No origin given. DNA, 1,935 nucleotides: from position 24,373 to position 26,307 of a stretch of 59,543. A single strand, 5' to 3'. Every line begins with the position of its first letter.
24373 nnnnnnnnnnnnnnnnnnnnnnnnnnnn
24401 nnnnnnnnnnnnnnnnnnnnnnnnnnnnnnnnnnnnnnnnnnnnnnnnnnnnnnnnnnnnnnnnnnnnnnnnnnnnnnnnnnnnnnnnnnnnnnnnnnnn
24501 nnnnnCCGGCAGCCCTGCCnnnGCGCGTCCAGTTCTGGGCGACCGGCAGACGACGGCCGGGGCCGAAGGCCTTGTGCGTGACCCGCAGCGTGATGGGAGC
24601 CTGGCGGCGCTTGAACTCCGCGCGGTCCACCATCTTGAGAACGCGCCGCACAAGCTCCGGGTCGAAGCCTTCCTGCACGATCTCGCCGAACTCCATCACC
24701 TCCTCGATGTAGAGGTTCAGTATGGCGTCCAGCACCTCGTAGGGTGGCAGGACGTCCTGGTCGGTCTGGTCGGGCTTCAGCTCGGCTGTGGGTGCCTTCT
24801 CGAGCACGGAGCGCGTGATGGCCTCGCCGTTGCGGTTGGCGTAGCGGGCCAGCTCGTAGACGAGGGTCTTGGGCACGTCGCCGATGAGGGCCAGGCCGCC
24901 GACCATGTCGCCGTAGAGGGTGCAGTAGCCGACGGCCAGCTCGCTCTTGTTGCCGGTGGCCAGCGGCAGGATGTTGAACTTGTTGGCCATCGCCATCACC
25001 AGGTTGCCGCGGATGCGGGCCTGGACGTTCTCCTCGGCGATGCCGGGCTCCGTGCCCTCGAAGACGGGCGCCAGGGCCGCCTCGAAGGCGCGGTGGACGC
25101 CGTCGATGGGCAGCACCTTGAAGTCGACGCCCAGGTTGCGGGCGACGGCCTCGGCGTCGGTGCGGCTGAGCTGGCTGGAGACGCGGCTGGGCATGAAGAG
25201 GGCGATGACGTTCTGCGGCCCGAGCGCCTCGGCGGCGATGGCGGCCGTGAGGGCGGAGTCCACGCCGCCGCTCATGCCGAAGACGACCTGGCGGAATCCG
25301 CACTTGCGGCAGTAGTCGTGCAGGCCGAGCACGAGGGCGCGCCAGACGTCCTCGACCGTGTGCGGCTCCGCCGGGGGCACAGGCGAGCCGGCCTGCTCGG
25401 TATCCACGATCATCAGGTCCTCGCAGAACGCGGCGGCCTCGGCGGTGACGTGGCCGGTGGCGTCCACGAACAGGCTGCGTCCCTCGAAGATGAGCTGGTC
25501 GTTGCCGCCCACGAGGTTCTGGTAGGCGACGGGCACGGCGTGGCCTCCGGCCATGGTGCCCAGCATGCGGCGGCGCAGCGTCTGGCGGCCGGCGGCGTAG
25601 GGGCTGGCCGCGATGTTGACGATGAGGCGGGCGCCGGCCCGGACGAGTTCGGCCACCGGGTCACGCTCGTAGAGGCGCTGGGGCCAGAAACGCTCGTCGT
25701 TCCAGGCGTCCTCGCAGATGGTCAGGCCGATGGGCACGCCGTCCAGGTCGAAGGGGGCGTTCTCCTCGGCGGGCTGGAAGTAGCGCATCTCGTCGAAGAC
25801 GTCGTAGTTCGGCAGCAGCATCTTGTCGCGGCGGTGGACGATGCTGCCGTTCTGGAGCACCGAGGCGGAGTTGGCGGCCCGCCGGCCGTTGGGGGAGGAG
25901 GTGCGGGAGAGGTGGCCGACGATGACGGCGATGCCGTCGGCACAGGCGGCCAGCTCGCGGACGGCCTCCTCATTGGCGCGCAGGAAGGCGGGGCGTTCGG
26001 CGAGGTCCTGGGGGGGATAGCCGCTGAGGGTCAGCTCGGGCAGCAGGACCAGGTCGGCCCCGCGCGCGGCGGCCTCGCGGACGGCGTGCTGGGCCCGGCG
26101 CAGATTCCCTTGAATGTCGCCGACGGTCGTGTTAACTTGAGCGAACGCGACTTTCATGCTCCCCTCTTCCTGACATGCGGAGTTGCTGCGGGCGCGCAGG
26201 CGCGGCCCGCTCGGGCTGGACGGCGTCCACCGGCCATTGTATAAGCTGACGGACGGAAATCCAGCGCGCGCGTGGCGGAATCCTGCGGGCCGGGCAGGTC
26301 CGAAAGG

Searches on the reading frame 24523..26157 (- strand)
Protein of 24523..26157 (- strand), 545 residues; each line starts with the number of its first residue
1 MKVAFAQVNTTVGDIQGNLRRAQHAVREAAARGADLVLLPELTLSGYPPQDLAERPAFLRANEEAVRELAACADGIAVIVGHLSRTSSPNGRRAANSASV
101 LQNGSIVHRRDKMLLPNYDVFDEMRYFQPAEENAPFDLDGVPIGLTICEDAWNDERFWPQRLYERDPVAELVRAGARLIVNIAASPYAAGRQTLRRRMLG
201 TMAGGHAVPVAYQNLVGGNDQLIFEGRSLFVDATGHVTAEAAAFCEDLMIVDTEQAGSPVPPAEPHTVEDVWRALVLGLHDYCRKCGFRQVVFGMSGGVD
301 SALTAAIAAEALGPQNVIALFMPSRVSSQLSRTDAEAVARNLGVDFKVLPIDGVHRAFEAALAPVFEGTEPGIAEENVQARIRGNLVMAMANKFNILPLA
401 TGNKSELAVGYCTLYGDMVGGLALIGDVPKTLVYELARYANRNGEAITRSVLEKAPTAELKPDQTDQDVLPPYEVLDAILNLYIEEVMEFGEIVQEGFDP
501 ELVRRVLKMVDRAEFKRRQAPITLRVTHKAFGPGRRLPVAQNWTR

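Call 62: search_protein_families(library=pfam, proteins=[window:24523-26157:-], max_evalue=0.00001)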
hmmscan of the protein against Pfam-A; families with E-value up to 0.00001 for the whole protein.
window:24523-26157:- (545 aa): 2 families
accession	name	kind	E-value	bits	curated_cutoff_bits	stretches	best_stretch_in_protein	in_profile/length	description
PF02540.23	NAD_synthase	-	1.1e-72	244.5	21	1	272-520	2-242/242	NAD synthase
PF00795.27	CN_hydrolase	-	1e-24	87.7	23.2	1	2-253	1-246/256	Carbon-nitrogen hydrolase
